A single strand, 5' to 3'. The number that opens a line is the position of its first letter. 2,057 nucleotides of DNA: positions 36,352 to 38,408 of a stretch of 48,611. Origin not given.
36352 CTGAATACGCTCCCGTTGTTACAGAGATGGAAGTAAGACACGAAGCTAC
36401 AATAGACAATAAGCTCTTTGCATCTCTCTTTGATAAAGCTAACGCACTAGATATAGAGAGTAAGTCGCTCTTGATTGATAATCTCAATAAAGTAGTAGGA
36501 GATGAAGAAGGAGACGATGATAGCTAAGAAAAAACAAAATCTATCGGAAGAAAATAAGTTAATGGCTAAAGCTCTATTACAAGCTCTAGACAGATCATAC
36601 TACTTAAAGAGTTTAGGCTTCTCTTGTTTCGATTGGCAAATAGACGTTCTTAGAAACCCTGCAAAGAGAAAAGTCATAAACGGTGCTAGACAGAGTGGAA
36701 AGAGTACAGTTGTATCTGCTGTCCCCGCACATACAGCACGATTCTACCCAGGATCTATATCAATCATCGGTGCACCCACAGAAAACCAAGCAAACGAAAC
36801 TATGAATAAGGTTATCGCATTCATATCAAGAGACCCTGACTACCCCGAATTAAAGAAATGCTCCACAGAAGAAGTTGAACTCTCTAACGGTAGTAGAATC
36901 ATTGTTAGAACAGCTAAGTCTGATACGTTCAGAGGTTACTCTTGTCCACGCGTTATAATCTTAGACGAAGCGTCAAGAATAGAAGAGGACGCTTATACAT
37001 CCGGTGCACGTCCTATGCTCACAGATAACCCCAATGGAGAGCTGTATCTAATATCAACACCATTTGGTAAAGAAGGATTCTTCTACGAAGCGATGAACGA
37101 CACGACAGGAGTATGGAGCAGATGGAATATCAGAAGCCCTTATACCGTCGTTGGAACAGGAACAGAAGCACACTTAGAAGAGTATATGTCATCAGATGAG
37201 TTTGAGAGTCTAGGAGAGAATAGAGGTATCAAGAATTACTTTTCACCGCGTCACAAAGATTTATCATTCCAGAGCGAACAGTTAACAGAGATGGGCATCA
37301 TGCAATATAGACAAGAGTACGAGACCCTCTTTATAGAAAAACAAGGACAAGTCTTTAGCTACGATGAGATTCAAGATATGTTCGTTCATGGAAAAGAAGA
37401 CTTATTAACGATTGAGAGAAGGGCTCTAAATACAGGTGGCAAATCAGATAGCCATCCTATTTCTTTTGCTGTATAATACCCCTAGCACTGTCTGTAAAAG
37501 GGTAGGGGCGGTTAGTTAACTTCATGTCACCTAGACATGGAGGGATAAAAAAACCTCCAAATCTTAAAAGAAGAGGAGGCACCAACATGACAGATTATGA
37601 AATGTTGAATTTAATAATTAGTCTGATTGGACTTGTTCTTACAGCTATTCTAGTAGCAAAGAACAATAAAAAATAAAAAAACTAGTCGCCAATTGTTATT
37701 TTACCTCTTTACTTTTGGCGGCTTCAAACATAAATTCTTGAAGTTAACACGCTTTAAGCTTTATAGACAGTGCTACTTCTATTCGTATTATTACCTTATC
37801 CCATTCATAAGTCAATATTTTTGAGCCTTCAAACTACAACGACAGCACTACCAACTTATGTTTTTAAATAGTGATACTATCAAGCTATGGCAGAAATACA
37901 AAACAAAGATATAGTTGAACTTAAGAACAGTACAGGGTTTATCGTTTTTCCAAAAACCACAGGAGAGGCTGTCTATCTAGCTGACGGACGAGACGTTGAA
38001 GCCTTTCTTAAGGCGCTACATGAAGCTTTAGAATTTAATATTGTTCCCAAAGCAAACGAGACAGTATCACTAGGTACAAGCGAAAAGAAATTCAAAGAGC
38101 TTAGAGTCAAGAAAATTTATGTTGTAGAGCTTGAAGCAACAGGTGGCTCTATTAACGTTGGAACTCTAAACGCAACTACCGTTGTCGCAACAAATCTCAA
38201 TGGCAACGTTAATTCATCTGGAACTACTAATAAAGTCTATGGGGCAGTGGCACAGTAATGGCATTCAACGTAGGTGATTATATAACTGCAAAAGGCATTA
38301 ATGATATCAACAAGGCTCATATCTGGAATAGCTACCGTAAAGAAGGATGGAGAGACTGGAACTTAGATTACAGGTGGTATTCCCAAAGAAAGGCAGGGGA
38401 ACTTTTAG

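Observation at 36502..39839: Large terminase split into separate ATPase and nuclease ORFs by a 1.64-kb cargo insertion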

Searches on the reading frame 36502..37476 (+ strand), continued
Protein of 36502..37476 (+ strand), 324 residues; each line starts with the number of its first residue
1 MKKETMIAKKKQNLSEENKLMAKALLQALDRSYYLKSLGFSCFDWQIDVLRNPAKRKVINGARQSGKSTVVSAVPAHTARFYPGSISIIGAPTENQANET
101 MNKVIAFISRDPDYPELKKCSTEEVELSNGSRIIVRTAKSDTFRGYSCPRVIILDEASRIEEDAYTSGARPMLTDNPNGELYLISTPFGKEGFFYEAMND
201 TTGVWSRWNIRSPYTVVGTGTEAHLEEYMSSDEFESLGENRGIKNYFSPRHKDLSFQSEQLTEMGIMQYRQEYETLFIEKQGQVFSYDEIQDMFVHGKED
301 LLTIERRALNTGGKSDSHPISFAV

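Call 29: find_encoding_contigs(protein=P0016, flank=5000, max_places=2)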
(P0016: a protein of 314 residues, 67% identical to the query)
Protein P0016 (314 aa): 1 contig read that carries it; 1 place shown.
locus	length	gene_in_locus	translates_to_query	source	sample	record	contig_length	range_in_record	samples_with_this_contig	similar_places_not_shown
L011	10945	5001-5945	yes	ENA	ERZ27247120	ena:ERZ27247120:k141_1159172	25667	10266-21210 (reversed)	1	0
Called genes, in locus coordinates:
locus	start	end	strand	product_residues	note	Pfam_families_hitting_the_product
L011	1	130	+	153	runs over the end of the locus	-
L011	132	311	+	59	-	-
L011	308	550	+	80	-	-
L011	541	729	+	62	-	PF05869:Dam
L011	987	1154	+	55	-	-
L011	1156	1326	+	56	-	-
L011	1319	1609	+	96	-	-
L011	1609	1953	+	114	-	-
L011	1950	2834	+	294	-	PF00145:DNA_methylase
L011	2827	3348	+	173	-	PF00145:DNA_methylase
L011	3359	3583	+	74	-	-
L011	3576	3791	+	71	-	-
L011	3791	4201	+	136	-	-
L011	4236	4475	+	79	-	-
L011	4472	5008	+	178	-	PF03592:Terminase_2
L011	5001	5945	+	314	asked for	PF03237:Terminase_6N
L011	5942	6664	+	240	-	-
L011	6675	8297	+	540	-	PF12236:Head-tail_con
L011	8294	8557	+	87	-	-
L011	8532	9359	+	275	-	-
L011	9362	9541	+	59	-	-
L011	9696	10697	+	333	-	PF20911:GP7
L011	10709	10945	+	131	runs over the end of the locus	-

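Call 39: search_protein_families(library=pfam, proteins=[L009:6014-7243:+, L009:7257-8297:+, L009:8341-9246:+, L008:6001-6417:+, L008:6417-6917:+, L008:6933-7229:+, L003:6894-7145:+], max_evalue=0.1)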
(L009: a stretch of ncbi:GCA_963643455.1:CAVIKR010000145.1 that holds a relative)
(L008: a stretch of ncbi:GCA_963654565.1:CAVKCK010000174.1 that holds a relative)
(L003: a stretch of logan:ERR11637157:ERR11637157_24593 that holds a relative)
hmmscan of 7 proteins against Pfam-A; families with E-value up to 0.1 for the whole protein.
L009:6014-7243:+ (409 aa): 0 families

L009:7257-8297:+ (346 aa): 1 family
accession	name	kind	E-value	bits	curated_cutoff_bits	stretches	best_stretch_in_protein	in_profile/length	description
PF16407.11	PKD_2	-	0.069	13.9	39.2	0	166-240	30-104/157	PKD-like family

L009:8341-9246:+ (302 aa): 1 family
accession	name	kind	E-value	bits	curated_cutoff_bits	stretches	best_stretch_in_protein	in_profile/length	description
PF01391.23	Collagen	-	0.084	13.1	27.2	0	155-169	8-22/60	Collagen triple helix repeat (20 copies)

L008:6001-6417:+ (138 aa): 0 families

L008:6417-6917:+ (166 aa): 0 families

L008:6933-7229:+ (98 aa): 0 families

L003:6894-7145:+ (83 aa): 1 family
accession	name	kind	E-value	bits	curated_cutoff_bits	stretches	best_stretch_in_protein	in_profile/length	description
PF03836.20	RasGAP_C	-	0.031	14.8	26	1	25-66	37-78/137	RasGAP C-terminus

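Call 41: search_protein_representatives(protein=window:36502-37476:+)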
Query: 324 residues. Proteins with E-value up to 0.001 (for the whole library): 3935; up to 1e-10: 1499; up to 1e-30: 57. The best 150 are listed.
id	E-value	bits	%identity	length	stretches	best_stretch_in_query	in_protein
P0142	4.5e-72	259.0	47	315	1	28-296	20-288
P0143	5.8e-67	242.2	45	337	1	10-293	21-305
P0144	8.2e-67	241.7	48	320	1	42-296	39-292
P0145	9.0e-67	241.6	47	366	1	21-294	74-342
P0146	2.3e-66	240.2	47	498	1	15-298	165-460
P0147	2.5e-61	223.7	45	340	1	24-301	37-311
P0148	6.1e-61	222.4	45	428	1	15-293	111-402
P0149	3.2e-59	216.8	44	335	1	9-296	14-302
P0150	2.6e-55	203.9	41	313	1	24-302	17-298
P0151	4.5e-55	203.2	45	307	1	27-294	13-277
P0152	1.5e-54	201.5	49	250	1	54-271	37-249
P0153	2.4e-54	200.8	42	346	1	12-296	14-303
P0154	6.3e-53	196.1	43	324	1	23-295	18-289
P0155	6.6e-53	196.1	43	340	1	6-299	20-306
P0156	2.4e-51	190.9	45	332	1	24-263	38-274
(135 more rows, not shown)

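Call 43: find_related_loci(query=A3, collection=genome_contigs, flank=7000)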
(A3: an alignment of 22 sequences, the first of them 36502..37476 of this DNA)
Query A3 (324 aa) in genome_contigs; peptide patterns used: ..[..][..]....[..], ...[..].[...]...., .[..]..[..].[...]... (x = any residue, [..] = any of these).
447 stretches matched a pattern; 333 encode a relative of the query (tblastn E <= 1e-3); the best 80 are kept; 80 distinct loci.
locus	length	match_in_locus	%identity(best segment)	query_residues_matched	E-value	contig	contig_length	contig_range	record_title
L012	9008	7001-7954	73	6-324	7e-162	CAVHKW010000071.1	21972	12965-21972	uncultured Oscillospiraceae bacterium isolate H07653-L1_cleanbin_000033 genome assembly, contig: Spades_H07653-L1_contig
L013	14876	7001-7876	60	24-306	3e-110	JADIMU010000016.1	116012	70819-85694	MAG: Candidatus Aphodenecus pullistercoris isolate 11167 F1M09__C77733_L116012_SRR9113735, whole genome shotgun sequence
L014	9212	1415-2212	52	28-294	4e-86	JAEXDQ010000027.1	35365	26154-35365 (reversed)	MAG: Spirochaetes bacterium isolate OH_HBB_164 k127_921804, whole genome shotgun sequence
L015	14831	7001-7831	51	15-294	2e-84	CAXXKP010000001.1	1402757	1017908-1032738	MAG: Sphaerochaetaceae bacterium isolate 97855f4f-21ab-4eab-b950-d14ecb44ab4f genome assembly, contig: contig_1, whole g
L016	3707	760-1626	47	22-322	1e-82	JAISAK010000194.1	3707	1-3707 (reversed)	MAG: Treponema sp. isolate Gx481_bin143 k119_3664561, whole genome shotgun sequence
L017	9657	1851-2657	51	25-294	3e-80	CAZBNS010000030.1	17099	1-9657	MAG TPA_asm: uncultured Rhizobiaceae bacterium isolate SRP192927_co3_306 genome assembly, contig: NODE_7456_length_17099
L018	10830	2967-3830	47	22-321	1e-79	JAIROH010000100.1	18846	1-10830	MAG: Treponema sp. isolate Cd354_bin69 k119_2215173, whole genome shotgun sequence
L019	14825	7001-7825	48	25-300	3e-79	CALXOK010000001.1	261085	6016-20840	MAG: uncultured Spirochaetales bacterium isolate BRZ_KQ__bin75 genome assembly, contig: BRZ_KQ__NODE_28_length_261085_co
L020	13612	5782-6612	48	22-302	4e-78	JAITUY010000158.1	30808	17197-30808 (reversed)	MAG: Treponema sp. isolate TD114a_bin7 k119_1799765, whole genome shotgun sequence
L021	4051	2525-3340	50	22-297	5e-78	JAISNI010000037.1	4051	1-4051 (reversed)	MAG: Treponema sp. isolate Im510_bin79 k119_2137742, whole genome shotgun sequence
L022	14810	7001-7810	47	25-294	7e-78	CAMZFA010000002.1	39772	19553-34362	MAG TPA_asm: uncultured Spirochaetales bacterium isolate SRR10912534_bin.16_metaWRAP_v1.3_MAG genome assembly, contig: E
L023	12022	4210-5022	48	19-293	1e-76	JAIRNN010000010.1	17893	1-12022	MAG: Spirochaetaceae bacterium isolate Cd354_bin30 k119_352460, whole genome shotgun sequence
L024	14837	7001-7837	41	21-295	3e-66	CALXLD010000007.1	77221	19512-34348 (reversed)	MAG: uncultured Spirochaetaceae bacterium isolate E12__bin228 genome assembly, contig: E12__k127_5746384, whole genome s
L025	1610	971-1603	54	16-229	1e-68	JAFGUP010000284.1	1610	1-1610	MAG: Sphaerochaetaceae bacterium isolate ZodW_maxbin.202 k87_14559877, whole genome shotgun sequence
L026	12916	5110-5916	44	25-294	2e-65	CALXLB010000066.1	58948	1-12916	MAG: uncultured Spirochaetaceae bacterium isolate E05__bin266 genome assembly, contig: E05__k127_9612548, whole genome s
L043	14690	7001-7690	32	24-291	1e-34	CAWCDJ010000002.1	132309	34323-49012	MAG: Bryobacterales bacterium isolate MFD05502.bin.1.198 genome assembly, contig: contig_16336, whole genome shotgun seq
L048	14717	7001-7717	30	20-294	1e-33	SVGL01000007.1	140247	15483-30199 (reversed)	MAG: Clostridiales bacterium isolate SIG357 NODE_584_length_140247_cov_3.962632, whole genome shotgun sequence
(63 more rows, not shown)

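Call 62: search_protein_families(library=ncbifam, proteins=[window:36502-37476:+], max_evalue=0.1)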
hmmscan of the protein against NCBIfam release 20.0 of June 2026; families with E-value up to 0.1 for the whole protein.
window:36502-37476:+ (324 aa): 2 families
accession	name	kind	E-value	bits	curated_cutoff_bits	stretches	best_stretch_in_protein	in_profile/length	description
NF033889.1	termin_lrg_T7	equivalog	0.01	14.6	150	1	36-118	11-96/500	phage terminase large subunit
TIGR02857.1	CydD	equivalog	0.031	13.2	435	1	48-112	342-405/529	thiol reductant ABC exporter subunit CydD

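Call 105: search_dna_similar(query=L048:7757-8434:+, collection=phages, mode=protein, max_evalue=0.001, max_rows=15)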
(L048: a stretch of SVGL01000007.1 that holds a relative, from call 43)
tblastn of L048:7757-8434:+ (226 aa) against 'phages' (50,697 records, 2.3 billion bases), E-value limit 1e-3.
Records with a match: 3; places in all: 3; records where one place covers at least 80% of the query: 3.
Best place of each record, by identity: <60% 3.
By first word of the organism name: Meiothermus 2; Thermus 1.
By host as written in the record: Meiothermus sp. 2; Thermus thermophilus HB8 1.
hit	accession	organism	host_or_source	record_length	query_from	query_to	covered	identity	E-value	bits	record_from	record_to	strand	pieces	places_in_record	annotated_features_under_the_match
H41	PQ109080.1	Thermus phage Riverbug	Thermus thermophilus HB8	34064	8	212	91%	27.8%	3e-9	62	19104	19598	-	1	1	TerL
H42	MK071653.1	Meiothermus phage MMP7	Meiothermus sp.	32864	22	210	84%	27.3%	1e-6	54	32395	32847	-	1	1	terminase large subunit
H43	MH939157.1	Meiothermus phage MMP17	Meiothermus sp.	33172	22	210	84%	27.3%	2e-6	54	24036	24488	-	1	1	terminase, ATPase subunit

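Call 106: search_dna_similar(query=L043:7740-8420:+, collection=phages, mode=protein, max_evalue=0.001, max_rows=15)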
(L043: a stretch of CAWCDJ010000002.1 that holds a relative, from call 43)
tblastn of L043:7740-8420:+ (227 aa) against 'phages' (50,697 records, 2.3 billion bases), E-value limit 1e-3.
No match.

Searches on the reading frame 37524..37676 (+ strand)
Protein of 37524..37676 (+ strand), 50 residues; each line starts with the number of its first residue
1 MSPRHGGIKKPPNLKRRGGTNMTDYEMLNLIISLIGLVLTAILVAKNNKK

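Call 3: search_protein_families(library=pfam, proteins=[window:37524-37676:+], max_evalue=0.1)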
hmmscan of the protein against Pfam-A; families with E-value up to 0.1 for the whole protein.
window:37524-37676:+ (50 aa): 1 family
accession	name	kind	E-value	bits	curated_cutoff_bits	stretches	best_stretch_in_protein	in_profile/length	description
PF16935.10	Hol_Tox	-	0.0064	16.8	23.3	1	30-50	16-34/34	Putative Holin-like Toxin (Hol-Tox)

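Call 4: search_protein_families(library=phrogs, proteins=[window:37524-37676:+], max_evalue=0.01)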
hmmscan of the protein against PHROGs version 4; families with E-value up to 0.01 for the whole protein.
window:37524-37676:+ (50 aa): 0 families

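Call 91: search_protein_families(library=padloc, proteins=[window:37524-37676:+], max_evalue=0.1)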
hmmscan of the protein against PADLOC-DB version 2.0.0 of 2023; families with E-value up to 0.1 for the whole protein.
window:37524-37676:+ (50 aa): 0 families

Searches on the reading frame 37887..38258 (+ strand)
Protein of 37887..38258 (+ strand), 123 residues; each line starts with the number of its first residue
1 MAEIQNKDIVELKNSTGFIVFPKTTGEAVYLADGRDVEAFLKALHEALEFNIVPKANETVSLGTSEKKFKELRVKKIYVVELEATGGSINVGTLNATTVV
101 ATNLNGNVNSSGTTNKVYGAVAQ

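Call 3: search_protein_families(library=pfam, proteins=[window:37887-38258:+], max_evalue=0.1)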
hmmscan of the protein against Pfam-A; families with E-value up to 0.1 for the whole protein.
window:37887-38258:+ (123 aa): 0 families

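Call 4: search_protein_families(library=phrogs, proteins=[window:37887-38258:+], max_evalue=0.01)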
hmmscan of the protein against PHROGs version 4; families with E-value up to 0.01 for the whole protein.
window:37887-38258:+ (123 aa): 0 families

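Call 62: search_protein_families(library=ncbifam, proteins=[window:37887-38258:+], max_evalue=0.1)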
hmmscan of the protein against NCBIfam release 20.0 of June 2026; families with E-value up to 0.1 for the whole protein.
window:37887-38258:+ (123 aa): 0 families

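Call 79: predict_structure(protein=window:37887-38258:+)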
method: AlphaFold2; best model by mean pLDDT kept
length: 123 residues; sequences in the alignment: 1
mean_pLDDT: 37.7   pTM: 0.29
mean pLDDT of the five models: 37.7, 33.4, 31.2, 31.2, 31.1
residues with pLDDT >= 90: 0; 70-90: 0; 50-70: 12; < 50: 111
segments of 3 or more residues with pLDDT < 50: 1-18, 20-28, 32-35, 46-123
pLDDT, mean of each block of 10 residues (from residue 1): 39 44 45 49 47 30 27 36 37 31 31 37 36
secondary structure, 60 per line:
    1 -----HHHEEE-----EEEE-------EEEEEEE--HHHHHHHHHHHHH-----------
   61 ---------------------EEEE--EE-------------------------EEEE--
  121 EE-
elements in order: E9-11 E17-20 E28-34 H37-49 E82-85 E115-118

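Call 91: search_protein_families(library=padloc, proteins=[window:37887-38258:+], max_evalue=0.1)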
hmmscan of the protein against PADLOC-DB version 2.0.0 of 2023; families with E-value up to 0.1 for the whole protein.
window:37887-38258:+ (123 aa): 0 families

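Call 92: search_dna_similar(query=window:37887-38258:+, collection=phages, mode=protein, max_evalue=0.01, max_rows=20)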
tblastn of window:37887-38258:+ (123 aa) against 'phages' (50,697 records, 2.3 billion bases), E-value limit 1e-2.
No match.
